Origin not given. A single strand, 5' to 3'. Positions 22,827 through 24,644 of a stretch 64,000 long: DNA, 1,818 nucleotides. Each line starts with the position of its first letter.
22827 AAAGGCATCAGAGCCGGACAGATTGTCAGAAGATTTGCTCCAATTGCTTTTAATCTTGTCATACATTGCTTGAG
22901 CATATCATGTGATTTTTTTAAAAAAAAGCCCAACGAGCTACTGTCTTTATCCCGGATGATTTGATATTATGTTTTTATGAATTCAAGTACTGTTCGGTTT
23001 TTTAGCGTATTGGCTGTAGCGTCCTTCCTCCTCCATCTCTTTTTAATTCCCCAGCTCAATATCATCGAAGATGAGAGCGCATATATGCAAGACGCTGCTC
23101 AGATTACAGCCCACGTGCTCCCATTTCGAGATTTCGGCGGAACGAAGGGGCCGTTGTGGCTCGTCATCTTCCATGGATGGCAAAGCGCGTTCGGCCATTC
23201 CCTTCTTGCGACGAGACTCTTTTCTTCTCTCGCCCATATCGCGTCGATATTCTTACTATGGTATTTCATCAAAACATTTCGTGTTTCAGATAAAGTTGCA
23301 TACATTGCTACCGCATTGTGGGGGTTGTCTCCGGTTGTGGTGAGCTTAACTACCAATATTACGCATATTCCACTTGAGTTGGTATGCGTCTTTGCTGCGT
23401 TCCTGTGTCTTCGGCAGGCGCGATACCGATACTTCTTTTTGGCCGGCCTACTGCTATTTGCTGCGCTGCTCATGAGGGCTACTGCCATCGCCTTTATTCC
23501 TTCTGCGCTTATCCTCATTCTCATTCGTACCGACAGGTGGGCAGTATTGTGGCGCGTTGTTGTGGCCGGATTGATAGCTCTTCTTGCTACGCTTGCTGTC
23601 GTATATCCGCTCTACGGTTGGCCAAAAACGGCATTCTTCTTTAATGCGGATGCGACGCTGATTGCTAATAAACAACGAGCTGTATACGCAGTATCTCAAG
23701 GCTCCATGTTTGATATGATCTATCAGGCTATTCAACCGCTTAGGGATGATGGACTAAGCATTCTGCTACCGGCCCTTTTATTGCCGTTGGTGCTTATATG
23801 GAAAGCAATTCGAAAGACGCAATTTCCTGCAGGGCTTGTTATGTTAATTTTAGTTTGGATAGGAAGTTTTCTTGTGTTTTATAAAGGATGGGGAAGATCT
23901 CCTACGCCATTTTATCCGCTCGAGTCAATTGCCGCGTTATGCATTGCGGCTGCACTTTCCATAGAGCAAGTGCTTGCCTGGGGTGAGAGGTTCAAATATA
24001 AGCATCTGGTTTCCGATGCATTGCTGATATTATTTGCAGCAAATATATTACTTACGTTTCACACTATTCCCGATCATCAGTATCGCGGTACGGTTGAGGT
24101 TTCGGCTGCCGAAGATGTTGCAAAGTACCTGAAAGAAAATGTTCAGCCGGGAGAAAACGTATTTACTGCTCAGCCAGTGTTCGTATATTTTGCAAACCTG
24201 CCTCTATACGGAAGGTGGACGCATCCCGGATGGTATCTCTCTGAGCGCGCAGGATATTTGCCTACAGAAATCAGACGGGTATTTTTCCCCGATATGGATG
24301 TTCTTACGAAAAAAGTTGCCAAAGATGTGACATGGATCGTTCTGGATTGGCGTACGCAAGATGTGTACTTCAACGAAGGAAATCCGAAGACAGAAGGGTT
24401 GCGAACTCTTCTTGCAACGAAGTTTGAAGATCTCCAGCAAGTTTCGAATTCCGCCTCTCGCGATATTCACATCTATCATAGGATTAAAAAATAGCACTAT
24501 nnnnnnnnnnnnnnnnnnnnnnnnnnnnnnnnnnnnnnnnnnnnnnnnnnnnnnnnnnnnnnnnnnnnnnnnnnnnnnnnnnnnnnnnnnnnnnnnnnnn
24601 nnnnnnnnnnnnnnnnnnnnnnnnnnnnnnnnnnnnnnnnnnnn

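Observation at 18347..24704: Second GT-C paralog family (B), with a GtrA-like mini-protein 6 nt downstream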

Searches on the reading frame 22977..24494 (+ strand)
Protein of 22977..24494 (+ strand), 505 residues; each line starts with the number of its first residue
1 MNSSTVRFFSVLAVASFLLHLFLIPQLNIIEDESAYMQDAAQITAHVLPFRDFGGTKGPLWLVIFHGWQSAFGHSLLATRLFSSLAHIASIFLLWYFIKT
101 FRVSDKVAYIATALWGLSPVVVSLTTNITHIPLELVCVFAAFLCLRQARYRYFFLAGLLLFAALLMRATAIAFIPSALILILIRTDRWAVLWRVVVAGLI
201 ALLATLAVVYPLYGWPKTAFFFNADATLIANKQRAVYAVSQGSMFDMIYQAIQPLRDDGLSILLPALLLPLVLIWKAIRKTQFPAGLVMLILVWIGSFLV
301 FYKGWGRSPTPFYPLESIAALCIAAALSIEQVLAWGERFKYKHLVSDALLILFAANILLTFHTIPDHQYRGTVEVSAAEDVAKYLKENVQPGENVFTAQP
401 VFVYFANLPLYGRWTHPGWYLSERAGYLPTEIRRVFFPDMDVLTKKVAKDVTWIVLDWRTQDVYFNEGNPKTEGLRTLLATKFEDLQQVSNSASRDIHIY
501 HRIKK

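Call 7: search_protein_families(library=pfam, proteins=[window:22977-24494:+], max_evalue=1)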
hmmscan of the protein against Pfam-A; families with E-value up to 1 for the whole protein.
window:22977-24494:+ (505 aa): 1 family
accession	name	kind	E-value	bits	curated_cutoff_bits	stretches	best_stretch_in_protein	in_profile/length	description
PF13231.12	PMT_2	-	3.5e-08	34.3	26.1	1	59-215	4-160/160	Dolichyl-phosphate-mannose-protein mannosyltransferase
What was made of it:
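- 22977..24494 (+): B2: family-B GT-C glycosyltransferase, 505 aa. Invariant residues D32, E33, Y36, D39 and Q42 lie in the first outer loop. The C-terminal alpha/beta domain carries invariant FTxQP and HxGWY. Pfam PMT_2 34.3 bits (call 7).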

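Call 53: search_solved_structures(query=window:22977-24494:+, max_evalue=1)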
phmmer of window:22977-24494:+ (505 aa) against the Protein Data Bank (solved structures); distinct sequences matched with E-value up to 1: 1.
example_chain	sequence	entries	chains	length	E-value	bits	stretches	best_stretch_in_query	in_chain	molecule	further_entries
2dcl_A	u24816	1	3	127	0.15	14.1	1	183-269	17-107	Hypothetical UPF0166 protein PH1503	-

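Call 54: search_protein_families(library=ncbifam, proteins=[window:22977-24494:+], max_evalue=0.01)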
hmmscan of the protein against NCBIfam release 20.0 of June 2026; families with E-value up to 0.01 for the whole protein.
window:22977-24494:+ (505 aa): 0 families

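Call 59: find_homologous_proteins(query=window:22977-24491:+, max_evalue=0.00001)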
Query window:22977-24491:+ (505 aa): 44 proteins with E <= 0.00001 among 8000 candidates.
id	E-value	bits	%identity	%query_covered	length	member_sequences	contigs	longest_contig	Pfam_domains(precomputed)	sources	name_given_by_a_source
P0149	0.0e+0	1129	100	100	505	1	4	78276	PF13231.13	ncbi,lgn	-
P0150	4.1e-274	928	80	100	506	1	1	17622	PF09852.16,PF13231.13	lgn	-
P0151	2.1e-263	893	77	100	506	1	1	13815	PF13231.13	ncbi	-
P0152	3.0e-256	869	76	100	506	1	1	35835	PF13231.13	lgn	-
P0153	7.2e-252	855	75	100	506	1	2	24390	PF13231.13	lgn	-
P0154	4.8e-250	849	74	99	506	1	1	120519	PF13231.13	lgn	-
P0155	4.5e-235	799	71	100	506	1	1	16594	PF13231.13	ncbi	-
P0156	4.0e-215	734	67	94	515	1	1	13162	PF13231.13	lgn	-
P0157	4.3e-213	727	65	99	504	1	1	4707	PF13231.13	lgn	-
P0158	2.0e-208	712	64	99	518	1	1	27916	PF13231.13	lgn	-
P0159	8.3e-206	703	65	98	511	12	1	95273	-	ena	-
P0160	1.2e-194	666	59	99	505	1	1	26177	-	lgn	-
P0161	8.2e-193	660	62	97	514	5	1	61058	PF13231.13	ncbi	-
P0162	4.9e-188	644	58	98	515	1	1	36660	PF13231.13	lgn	-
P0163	2.7e-184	632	59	99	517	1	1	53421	PF13231.13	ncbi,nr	ncbi:MAG: glycosyltransferase family 39 protein [Candidatus Andersenbacteria bacterium]|nr:glycosylt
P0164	4.3e-180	618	56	99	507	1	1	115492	-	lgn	-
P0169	2.6e-133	464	44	99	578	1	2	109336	PF13231.13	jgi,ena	jgi:4-amino-4-deoxy-L-arabinose transferase-like glycosyltransferase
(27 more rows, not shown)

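Call 60: find_encoding_contigs(protein=P0163, flank=5000, max_places=1)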
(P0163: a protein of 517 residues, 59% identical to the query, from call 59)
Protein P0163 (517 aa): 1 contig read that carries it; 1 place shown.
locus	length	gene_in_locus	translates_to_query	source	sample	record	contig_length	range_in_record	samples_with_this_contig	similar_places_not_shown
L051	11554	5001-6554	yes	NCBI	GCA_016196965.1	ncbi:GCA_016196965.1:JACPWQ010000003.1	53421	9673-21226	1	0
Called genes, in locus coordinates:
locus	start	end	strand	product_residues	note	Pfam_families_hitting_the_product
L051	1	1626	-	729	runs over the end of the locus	PF00535:Glycos_transf_2, PF13641:Glyco_tranf_2_3, PF13231:PMT_2 (weak)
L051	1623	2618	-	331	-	PF01073:3Beta_HSD (weak), PF01370:Epimerase, PF02719:Polysacc_synt_2 (weak), PF04321:RmlD_sub_bind (weak), PF07993:NAD_binding_4 (faint), PF16363:GDP_Man_Dehyd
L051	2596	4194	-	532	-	-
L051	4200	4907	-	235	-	PF13489:Methyltransf_23, PF08241:Methyltransf_11, PF08242:Methyltransf_12, PF13649:Methyltransf_25, PF01209:Ubie_methyltran (weak), PF13847:Methyltransf_31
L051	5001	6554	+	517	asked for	PF13231:PMT_2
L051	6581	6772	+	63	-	PF04138:GtrA_DPMS_TM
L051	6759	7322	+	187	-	PF08241:Methyltransf_11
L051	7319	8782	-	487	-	PF13231:PMT_2, PF02366:PMT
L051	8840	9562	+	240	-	PF13489:Methyltransf_23, PF13847:Methyltransf_31, PF08241:Methyltransf_11, PF08242:Methyltransf_12, PF13649:Methyltransf_25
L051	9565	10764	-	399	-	PF13439:Glyco_transf_4, PF13579:Glyco_trans_4_4, PF00534:Glycos_transf_1, PF13692:Glyco_trans_1_4, PF13524:Glyco_trans_1_2 (faint)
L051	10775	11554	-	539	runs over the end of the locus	PF13231:PMT_2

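Call 61: find_encoding_contigs(protein=P0164, flank=5000, max_places=1)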
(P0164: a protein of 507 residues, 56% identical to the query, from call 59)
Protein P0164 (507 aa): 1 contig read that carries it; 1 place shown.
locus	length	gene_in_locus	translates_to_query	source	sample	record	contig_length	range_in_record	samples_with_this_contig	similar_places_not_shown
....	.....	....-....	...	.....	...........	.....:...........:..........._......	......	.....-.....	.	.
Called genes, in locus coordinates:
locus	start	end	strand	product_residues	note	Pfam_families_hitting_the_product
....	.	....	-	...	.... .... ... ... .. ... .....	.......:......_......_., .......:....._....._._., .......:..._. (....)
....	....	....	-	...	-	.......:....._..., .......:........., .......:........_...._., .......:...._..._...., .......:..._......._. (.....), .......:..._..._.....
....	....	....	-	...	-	-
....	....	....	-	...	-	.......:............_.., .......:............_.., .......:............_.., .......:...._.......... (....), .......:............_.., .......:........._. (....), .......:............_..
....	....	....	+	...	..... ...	-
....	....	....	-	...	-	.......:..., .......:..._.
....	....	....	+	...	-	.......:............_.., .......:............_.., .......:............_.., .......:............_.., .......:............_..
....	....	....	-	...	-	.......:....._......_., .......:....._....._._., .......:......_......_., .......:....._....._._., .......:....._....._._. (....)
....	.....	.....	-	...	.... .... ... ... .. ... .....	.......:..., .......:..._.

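Call 62: find_encoding_contigs(protein=P0169, flank=5000, max_places=1)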
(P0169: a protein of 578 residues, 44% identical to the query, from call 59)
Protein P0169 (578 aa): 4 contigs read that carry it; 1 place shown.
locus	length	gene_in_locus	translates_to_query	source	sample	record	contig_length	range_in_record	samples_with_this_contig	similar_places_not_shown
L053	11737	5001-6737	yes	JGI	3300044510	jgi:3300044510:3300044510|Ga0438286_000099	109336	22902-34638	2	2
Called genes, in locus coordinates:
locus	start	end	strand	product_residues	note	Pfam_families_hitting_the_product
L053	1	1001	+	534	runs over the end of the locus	-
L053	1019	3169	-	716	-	PF00535:Glycos_transf_2, PF13641:Glyco_tranf_2_3, PF13231:PMT_2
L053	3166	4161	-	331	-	PF01073:3Beta_HSD (weak), PF01370:Epimerase, PF02719:Polysacc_synt_2, PF04321:RmlD_sub_bind (weak), PF07993:NAD_binding_4 (weak), PF16363:GDP_Man_Dehyd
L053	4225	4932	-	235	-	PF13489:Methyltransf_23, PF08241:Methyltransf_11, PF08242:Methyltransf_12, PF13649:Methyltransf_25, PF01209:Ubie_methyltran, PF13847:Methyltransf_31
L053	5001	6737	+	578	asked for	PF13231:PMT_2 (weak)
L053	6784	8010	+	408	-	PF00657:Lipase_GDSL (faint), PF13472:Lipase_GDSL_2, PF16822:ALGX (weak)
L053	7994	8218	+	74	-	-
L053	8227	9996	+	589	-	PF02543:Carbam_trans_N, PF00814:TsaD (faint), PF16861:Carbam_trans_C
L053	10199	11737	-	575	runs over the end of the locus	PF13231:PMT_2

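Call 63: find_encoding_contigs(protein=P0159, flank=5000, max_places=1)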
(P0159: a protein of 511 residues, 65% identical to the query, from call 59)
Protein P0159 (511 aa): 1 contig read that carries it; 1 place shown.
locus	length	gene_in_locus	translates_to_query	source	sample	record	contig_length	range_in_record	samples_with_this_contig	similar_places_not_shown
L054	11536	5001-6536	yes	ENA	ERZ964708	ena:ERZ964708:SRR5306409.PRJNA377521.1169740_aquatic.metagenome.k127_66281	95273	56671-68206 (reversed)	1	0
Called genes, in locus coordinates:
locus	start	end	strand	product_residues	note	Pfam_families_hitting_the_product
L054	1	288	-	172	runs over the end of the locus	-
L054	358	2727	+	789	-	-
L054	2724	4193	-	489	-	PF13231:PMT_2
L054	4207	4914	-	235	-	PF13489:Methyltransf_23, PF08242:Methyltransf_12, PF08241:Methyltransf_11, PF01209:Ubie_methyltran, PF20922:Anamorsin_N (faint), PF13649:Methyltransf_25, PF13847:Methyltransf_31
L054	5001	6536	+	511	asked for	-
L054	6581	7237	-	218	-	-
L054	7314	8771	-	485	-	PF13231:PMT_2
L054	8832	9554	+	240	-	PF13489:Methyltransf_23, PF13847:Methyltransf_31, PF08241:Methyltransf_11, PF08242:Methyltransf_12, PF13649:Methyltransf_25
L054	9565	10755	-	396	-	PF13439:Glyco_transf_4, PF13579:Glyco_trans_4_4, PF00534:Glycos_transf_1, PF13692:Glyco_trans_1_4, PF13524:Glyco_trans_1_2 (weak)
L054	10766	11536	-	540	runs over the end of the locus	PF02366:PMT, PF13231:PMT_2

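Call 78: predict_structure(alignment_id=A4)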
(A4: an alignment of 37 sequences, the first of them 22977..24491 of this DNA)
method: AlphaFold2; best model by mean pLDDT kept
length: 505 residues; sequences in the alignment: 37
mean_pLDDT: 89.8   pTM: 0.90
mean pLDDT of the five models: 89.8, 89.3, 88.5, 88.0, 86.0
residues with pLDDT >= 90: 332; 70-90: 145; 50-70: 22; < 50: 6
segments of 3 or more residues with pLDDT < 50: 52-54
pLDDT, mean of each block of 10 residues (from residue 1): 91 97 94 88 68 63 92 93 97 97 95 95 86 96 95 96 89 96 96 96 90 79 72 75 78 87 95 94 94 93 68 83 98 90 88 91 86 94 97 93 94 86 86 87 95 96 94 96 97 95 82
secondary structure, 60 per line:
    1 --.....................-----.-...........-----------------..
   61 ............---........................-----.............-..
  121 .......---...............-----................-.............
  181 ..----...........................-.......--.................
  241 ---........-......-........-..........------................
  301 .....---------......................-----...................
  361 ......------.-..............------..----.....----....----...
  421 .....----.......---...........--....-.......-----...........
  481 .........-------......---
elements in order: H3-23 H31-41 H59-72 H76-99 H105-117 H119-127 H131-145 H151-166 H168-182 H187-213 H215-221 H224-240 H244-251 H253-258 H260-267 H269-278 H285-305 H315-336 H342-366 H375-388 H401-405 H418-425 H430-436 H440-450 E453-456 H458-464 H470-482 E483-489 E497-502
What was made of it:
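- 22977..24494 (+): AlphaFold2 pLDDT 89.8 and pTM 0.90 (call 78).
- On GT-C fold glycosyltransferases (PMT_2 / ArnT / STT3 class): The model has pLDDT 89.8 and pTM 0.90 (call 78).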

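Call 80: fold_search(model_id=the predicted structure, library=pdb)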
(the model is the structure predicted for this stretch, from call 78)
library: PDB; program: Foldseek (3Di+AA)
matches with E <= 10: 280; with E <= 0.001: 27
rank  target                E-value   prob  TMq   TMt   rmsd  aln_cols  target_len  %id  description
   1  8agb_A                1.1e-08  1.00  0.58  0.48  11.6       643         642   10  Structure of yeast oligosaccharylransferase complex with lipid-linked oligosaccharide bound (released 2022-12-07)
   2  6ezn_F                1.2e-08  1.00  0.60  0.48  12.2       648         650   11  Cryo-EM structure of the yeast oligosaccharyltransferase (OST) complex (released 2018-01-17)
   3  8age_A                3.2e-08  1.00  0.61  0.49  10.3       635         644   11  Structure of yeast oligosaccharylransferase complex with acceptor peptide bound (released 2022-12-07)
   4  7oci_F                5.2e-08  1.00  0.58  0.48  11.8       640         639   12  Cryo-EM structure of yeast Ost6p containing oligosaccharyltransferase complex (released 2022-02-16)
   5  6c26_A                7.7e-08  1.00  0.55  0.44  12.8       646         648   12  The Cryo-EM structure of a eukaryotic oligosaccharyl transferase complex (released 2018-01-31)
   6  6ftg_5                8.4e-08  1.00  0.56  0.46  13.5       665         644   11  Subtomogram average of OST-containing ribosome-translocon complexes from canine rough microsomal membranes (released 2018-03-21)
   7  5f15                  1.6e-07  1.00  0.61  0.57   8.4       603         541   15  Crystal Structure of ArnT from Cupriavidus metallidurans bound to Undecaprenyl phosphate (released 2016-02-17)
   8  8agc_A                1.8e-07  1.00  0.61  0.46  12.7       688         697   10  Structure of yeast oligosaccharylransferase complex with lipid-linked oligosaccharide and non-acceptor peptide bound (released 2022-12-07)
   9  6s7t_A                2.5e-07  1.00  0.55  0.42  15.3       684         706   10  Cryo-EM structure of human oligosaccharyltransferase complex OST-B (released 2019-12-18)
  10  3wak                  3.1e-07  1.00  0.49  0.32  10.5       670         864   12  Crystal structure of the Archaeoglobus fulgidus oligosaccharyltransferase (O29867_ARCFU) in the apo form (released 2013-10-30)
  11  5ezm                  3.4e-07  1.00  0.60  0.57   8.2       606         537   14  Crystal Structure of ArnT from Cupriavidus metallidurans in the apo state (released 2016-02-17)
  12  6s7o_A                3.7e-07  1.00  0.57  0.46  13.4       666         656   11  Cryo-EM structure of human oligosaccharyltransferase complex OST-A (released 2019-12-18)
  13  8b6l_I                3.7e-07  1.00  0.55  0.43  12.5       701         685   11  Subtomogram average of the human Sec61-TRAP-OSTA-translocon (released 2022-12-07)
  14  9n9j_I                3.8e-07  1.00  0.57  0.44  11.6       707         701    9  Structure of a GRP94 folding intermediate engaged with a CCDC134- and FKBP11-bound secretory translocon (released 2025-11-19)
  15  7e9s_A                3.8e-07  1.00  0.50  0.32  12.4       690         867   12  Archaeal oligosaccharyltransferase AglB from Archaeoglobus fulgidus in complex with an inhibitory peptide and a dolich (released 2021-09-08)
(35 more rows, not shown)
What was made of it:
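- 22977..24494 (+): The top 43 Foldseek PDB hits are all GT-C enzymes: STT3 1e-8, ArnT 1.6e-7, AglB, ALG12, PglB, AftA (call 80).
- On GT-C fold glycosyltransferases (PMT_2 / ArnT / STT3 class): The top 43 Foldseek PDB hits are all GT-C enzymes, with ArnT at TM-score 0.61 (call 80).
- Closest known: Mycobacterial Rv3789. Same: AftA is among B2's fold matches (call 80).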

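Call 85: search_protein_families(library=pfam, proteins=[L051:6759-7322:+, L054:6581-7237:-], max_evalue=0.001)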
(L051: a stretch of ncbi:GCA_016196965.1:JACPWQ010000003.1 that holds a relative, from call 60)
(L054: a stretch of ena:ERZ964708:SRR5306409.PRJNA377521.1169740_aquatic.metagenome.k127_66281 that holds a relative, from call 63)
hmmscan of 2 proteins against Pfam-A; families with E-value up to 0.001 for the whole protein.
L051:6759-7322:+ (187 aa): 2 families
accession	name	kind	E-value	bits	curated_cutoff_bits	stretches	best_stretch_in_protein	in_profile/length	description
PF08241.18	Methyltransf_11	-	1.4e-07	32.4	21.2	1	32-79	50-95/95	Methyltransferase domain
PF13489.12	Methyltransf_23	-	0.00017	21.8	27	1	41-82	78-119/164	Methyltransferase domain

L054:6581-7237:- (218 aa): 0 families

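Call 95: find_encoding_contigs(protein=P0161, flank=3000, max_places=1)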
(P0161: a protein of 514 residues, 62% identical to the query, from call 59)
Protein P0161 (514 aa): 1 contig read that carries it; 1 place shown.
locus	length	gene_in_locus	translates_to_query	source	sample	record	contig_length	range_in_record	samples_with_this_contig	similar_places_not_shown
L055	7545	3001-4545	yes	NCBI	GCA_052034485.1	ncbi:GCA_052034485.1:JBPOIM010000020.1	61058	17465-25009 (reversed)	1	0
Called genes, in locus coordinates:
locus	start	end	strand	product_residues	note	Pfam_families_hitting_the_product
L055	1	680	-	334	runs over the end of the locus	PF01370:Epimerase, PF02719:Polysacc_synt_2, PF04321:RmlD_sub_bind, PF01073:3Beta_HSD, PF07993:NAD_binding_4 (weak), PF16363:GDP_Man_Dehyd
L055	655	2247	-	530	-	-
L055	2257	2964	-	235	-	PF13489:Methyltransf_23, PF08241:Methyltransf_11, PF08242:Methyltransf_12, PF01209:Ubie_methyltran, PF13649:Methyltransf_25, PF13847:Methyltransf_31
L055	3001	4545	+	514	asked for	PF13231:PMT_2 (weak)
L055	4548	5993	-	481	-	PF13231:PMT_2, PF02366:PMT (weak)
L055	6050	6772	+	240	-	PF13489:Methyltransf_23, PF13847:Methyltransf_31, PF08241:Methyltransf_11, PF08242:Methyltransf_12, PF13649:Methyltransf_25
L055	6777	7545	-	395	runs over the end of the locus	PF13439:Glyco_transf_4, PF13579:Glyco_trans_4_4, PF00534:Glycos_transf_1, PF13692:Glyco_trans_1_4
